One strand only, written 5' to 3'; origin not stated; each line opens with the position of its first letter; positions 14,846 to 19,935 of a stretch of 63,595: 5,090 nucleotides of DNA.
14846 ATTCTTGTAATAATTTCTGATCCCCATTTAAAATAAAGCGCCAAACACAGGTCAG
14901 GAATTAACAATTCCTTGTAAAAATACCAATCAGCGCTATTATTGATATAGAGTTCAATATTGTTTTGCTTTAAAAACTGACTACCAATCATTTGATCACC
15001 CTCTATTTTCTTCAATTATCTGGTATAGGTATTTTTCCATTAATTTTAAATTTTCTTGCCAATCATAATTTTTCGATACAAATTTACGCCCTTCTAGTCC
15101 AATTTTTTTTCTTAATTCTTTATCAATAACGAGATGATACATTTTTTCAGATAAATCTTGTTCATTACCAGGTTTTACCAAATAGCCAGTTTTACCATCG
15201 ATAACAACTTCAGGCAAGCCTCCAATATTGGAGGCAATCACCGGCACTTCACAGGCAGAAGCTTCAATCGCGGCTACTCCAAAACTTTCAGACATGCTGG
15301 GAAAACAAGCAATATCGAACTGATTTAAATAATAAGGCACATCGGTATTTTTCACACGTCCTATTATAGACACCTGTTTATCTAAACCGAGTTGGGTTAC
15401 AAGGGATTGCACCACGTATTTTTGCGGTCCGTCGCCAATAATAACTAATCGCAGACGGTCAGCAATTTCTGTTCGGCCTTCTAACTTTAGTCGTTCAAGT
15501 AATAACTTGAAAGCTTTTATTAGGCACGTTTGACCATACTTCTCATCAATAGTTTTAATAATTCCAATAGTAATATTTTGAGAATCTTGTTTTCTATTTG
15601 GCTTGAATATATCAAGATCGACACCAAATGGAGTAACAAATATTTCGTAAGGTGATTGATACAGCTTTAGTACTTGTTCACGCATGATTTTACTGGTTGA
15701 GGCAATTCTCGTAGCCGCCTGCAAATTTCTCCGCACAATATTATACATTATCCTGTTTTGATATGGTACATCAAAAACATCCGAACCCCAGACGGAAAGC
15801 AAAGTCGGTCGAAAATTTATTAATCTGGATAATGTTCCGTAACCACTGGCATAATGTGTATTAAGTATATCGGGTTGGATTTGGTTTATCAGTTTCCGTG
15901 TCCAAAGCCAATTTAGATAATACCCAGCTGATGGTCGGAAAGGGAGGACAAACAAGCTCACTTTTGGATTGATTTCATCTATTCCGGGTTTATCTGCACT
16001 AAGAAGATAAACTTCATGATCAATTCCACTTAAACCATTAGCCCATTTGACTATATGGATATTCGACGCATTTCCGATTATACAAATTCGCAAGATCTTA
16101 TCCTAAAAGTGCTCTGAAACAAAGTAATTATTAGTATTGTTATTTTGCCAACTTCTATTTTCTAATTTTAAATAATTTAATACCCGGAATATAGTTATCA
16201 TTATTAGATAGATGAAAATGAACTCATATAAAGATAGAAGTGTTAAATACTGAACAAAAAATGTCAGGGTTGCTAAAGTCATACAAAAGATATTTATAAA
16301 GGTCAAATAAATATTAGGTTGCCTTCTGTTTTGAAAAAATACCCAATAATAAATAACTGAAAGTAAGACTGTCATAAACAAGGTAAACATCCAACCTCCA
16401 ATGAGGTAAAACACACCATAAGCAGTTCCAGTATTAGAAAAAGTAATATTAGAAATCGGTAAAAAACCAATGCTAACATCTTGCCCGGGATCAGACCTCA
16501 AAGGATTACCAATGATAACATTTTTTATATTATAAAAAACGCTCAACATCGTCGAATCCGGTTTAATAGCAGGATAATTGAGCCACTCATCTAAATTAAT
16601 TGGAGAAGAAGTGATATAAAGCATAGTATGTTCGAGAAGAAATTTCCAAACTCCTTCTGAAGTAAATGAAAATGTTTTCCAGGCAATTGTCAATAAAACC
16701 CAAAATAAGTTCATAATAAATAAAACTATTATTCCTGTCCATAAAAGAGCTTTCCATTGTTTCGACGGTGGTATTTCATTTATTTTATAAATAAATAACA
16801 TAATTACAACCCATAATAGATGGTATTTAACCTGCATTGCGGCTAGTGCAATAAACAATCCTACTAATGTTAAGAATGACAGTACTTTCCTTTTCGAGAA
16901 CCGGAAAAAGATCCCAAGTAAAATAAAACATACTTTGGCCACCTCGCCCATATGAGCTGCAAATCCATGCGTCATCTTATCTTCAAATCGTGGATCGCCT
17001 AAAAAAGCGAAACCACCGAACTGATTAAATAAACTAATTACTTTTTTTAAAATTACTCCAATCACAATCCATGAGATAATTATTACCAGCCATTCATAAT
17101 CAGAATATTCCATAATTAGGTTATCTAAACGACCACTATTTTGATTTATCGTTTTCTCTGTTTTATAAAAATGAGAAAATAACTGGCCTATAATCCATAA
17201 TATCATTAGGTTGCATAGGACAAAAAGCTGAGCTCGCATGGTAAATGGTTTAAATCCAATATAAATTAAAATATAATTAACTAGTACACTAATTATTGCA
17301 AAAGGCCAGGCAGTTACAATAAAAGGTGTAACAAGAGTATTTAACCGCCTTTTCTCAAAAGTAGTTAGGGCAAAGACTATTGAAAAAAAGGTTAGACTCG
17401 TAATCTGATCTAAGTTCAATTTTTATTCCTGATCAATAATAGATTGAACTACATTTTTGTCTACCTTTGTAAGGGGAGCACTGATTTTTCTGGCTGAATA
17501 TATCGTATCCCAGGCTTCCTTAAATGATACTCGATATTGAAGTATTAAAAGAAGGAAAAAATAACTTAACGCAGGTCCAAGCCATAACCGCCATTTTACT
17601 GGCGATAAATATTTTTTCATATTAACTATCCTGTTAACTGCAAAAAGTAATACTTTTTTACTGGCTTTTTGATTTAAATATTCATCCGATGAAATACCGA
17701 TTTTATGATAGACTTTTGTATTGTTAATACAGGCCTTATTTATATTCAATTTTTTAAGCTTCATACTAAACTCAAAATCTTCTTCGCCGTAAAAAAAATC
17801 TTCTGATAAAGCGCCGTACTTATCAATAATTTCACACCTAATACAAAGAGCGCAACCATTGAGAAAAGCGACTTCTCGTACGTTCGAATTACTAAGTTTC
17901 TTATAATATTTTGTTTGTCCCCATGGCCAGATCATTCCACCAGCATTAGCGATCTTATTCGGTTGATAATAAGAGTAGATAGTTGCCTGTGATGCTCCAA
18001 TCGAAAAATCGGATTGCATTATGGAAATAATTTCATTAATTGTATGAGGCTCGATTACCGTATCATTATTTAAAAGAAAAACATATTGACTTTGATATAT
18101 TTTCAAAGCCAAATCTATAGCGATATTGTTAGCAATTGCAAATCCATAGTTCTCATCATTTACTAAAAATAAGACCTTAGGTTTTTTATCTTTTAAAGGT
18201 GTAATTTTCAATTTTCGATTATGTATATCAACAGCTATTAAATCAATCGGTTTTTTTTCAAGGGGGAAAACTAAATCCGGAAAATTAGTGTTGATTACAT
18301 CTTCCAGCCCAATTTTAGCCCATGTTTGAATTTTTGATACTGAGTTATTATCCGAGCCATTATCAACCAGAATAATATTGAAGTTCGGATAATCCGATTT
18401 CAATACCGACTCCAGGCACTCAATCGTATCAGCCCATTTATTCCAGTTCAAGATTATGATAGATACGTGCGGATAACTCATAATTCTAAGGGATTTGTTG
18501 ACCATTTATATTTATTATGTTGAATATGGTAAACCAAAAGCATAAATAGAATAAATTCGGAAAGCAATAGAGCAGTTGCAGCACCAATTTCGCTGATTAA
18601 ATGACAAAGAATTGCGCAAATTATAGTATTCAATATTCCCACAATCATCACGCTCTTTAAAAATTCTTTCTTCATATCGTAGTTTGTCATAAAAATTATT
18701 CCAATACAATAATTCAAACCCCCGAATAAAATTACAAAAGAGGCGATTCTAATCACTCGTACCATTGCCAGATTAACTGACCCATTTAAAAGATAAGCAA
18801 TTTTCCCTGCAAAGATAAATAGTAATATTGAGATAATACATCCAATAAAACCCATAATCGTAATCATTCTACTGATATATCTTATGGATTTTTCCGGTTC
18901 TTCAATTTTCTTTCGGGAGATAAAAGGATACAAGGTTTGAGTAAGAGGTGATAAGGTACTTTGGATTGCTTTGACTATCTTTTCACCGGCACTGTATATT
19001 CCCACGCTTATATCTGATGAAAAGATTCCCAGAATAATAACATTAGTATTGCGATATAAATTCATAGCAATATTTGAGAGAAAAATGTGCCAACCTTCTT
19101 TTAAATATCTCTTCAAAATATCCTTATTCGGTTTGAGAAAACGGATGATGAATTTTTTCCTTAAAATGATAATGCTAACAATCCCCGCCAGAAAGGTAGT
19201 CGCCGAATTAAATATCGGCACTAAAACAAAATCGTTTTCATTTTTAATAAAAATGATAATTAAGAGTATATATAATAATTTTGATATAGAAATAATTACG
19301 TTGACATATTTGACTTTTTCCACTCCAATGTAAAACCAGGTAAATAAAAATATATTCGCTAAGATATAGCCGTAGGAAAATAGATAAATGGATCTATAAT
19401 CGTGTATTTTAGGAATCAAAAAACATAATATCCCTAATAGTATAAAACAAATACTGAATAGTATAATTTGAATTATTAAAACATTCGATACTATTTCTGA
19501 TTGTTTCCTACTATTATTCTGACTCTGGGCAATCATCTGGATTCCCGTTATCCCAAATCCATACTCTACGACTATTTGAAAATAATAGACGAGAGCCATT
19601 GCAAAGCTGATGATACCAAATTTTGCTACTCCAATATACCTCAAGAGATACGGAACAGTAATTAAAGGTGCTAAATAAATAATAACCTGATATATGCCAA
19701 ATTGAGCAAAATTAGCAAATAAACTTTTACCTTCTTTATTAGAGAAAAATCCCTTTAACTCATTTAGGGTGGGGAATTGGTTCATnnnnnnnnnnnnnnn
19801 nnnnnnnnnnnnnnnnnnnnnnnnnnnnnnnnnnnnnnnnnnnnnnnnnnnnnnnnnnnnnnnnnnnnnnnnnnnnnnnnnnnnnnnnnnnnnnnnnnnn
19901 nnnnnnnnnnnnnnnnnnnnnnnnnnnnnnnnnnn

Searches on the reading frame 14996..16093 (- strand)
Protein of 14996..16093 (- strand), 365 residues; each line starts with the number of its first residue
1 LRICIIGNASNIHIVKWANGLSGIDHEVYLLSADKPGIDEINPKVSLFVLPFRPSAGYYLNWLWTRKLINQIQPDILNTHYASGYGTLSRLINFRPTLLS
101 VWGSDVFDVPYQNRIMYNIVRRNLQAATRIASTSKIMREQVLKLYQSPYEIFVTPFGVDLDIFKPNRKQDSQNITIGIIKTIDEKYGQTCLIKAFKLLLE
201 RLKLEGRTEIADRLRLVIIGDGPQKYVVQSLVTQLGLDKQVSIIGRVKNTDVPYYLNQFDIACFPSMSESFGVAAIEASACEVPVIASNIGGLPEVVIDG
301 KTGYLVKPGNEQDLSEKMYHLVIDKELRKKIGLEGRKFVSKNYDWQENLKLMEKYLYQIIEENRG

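Call 17: search_protein_families(library=pfam, proteins=[window:14996-16093:-], max_evalue=0.001)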
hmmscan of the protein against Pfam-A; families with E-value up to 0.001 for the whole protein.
window:14996-16093:- (365 aa): 7 families
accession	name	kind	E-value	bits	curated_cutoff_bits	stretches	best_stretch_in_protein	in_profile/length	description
PF00534.26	Glycos_transf_1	-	1.2e-42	145.8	26.4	1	167-337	9-171/172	Glycosyl transferases group 1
PF13692.12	Glyco_trans_1_4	-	8.9e-32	110.7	27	1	181-322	9-140/142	Glycosyl transferases group 1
PF13477.12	Glyco_trans_4_2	-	2.2e-26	93.1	23.4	1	2-134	1-139/139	Glycosyl transferase 4-like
PF13439.12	Glyco_transf_4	-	1.5e-10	41.8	28.5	1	12-161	6-169/170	Glycosyltransferase Family 4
PF13524.12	Glyco_trans_1_2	-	3.5e-08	33.9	25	1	213-351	14-141/144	Glycosyl transferase-like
PF20706.3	GT4-conflict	-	4.7e-06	26.3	26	1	210-297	229-320/385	Family 4 Glycosyltransferase in conflict systems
PF13579.12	Glyco_trans_4_4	-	0.00011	23.1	29.7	1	21-157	14-158/158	Glycosyl transferase 4-like domain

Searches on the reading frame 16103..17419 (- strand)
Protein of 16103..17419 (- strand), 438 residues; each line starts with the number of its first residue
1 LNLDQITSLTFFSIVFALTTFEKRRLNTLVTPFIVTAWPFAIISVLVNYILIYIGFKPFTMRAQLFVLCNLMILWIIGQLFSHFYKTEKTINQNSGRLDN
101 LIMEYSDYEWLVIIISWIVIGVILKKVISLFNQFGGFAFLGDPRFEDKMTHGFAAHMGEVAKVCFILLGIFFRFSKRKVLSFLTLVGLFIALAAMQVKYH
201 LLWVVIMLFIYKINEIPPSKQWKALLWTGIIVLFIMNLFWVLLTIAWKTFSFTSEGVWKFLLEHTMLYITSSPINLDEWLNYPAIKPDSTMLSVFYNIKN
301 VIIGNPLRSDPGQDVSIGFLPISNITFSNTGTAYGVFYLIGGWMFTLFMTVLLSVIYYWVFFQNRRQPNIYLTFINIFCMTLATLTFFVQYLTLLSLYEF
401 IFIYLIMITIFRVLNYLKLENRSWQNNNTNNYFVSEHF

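Call 17: search_protein_families(library=pfam, proteins=[window:16103-17419:-], max_evalue=0.001)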
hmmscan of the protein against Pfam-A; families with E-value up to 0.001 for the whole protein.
window:16103-17419:- (438 aa): 1 family
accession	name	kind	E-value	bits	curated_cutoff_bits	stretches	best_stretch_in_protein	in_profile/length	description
PF19863.4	DUF6337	-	4.1e-26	92.5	25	1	55-413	1-349/353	Family of unknown function (DUF6337)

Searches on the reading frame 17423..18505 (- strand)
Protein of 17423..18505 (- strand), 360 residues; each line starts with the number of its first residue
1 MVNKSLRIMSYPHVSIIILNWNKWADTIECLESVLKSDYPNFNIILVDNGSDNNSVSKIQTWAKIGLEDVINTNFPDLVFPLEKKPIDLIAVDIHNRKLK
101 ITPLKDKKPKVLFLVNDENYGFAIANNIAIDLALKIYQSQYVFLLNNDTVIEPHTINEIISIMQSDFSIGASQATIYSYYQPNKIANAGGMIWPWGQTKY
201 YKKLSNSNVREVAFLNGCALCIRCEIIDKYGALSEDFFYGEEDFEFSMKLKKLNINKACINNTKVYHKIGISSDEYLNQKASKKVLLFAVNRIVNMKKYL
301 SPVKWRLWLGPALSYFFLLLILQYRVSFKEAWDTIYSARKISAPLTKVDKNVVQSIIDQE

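Call 17: search_protein_families(library=pfam, proteins=[window:17423-18505:-], max_evalue=0.001)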
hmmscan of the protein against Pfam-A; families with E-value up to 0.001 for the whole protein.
window:17423-18505:- (360 aa): 3 families
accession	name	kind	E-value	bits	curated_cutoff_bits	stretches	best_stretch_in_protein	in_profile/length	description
PF00535.33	Glycos_transf_2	-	2.6e-18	67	23.3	2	15-64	1-50/168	Glycosyl transferase family 2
PF13641.12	Glyco_tranf_2_3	-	1.3e-08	35.6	27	0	135-280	83-224/230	Glycosyltransferase like family 2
PF13632.12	Glyco_trans_2_3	-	1e-07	32.4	27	1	141-327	1-179/198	Glycosyl transferase family group 2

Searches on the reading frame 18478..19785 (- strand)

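Call 17: search_protein_families(library=pfam, proteins=[window:18478-19785:-], max_evalue=0.001)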
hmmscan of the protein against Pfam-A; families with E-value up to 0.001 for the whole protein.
window:18478-19785:- (435 aa): 2 families
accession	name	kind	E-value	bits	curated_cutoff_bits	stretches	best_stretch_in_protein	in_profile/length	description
PF01943.22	Polysacc_synt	-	1.5e-45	156.2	28.2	1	25-291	4-272/274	Polysaccharide biosynthesis protein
PF13440.11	Polysacc_synt_3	-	2.1e-11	44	23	1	48-333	3-283/293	Polysaccharide biosynthesis protein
